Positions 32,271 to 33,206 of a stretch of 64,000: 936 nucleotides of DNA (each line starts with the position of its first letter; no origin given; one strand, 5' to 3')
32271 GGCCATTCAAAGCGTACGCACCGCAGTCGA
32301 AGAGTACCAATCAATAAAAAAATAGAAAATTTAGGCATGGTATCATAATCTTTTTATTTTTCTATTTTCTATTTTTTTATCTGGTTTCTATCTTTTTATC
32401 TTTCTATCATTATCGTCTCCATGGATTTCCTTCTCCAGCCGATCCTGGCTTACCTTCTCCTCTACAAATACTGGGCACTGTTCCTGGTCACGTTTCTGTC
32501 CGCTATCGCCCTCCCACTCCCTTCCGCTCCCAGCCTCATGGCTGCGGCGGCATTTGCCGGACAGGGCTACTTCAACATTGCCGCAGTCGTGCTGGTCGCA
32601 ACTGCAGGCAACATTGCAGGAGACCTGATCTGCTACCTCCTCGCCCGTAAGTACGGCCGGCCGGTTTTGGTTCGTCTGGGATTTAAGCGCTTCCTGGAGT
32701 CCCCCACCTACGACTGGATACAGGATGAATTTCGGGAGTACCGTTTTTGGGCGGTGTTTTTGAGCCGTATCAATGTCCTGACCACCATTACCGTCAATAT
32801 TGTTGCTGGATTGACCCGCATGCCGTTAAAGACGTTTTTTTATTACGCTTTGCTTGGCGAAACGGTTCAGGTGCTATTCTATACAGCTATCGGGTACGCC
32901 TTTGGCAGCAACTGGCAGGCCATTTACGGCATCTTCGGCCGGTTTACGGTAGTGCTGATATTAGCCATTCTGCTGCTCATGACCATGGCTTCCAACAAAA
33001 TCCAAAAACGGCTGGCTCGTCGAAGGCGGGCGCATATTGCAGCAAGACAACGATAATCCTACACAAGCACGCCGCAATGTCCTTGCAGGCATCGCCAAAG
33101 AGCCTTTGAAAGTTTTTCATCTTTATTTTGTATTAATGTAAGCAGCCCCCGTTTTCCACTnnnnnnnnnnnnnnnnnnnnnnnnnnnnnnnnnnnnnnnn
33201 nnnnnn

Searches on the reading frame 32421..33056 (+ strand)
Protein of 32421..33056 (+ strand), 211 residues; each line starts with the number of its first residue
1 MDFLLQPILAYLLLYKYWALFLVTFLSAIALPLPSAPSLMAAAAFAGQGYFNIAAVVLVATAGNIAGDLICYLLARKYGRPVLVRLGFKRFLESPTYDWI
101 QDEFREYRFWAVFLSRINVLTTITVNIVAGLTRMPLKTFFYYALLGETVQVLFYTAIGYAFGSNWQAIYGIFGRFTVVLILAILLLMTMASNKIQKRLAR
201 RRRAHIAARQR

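Call 61: search_protein_families(library=pfam, proteins=[window:32421-33056:+], max_evalue=0.001)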
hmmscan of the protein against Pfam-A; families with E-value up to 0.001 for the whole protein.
window:32421-33056:+ (211 aa): 1 family
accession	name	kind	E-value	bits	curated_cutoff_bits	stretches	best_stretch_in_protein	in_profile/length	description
PF09335.16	VTT_dom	-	2.5e-21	76.9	33.9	1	34-159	2-122/123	VTT domain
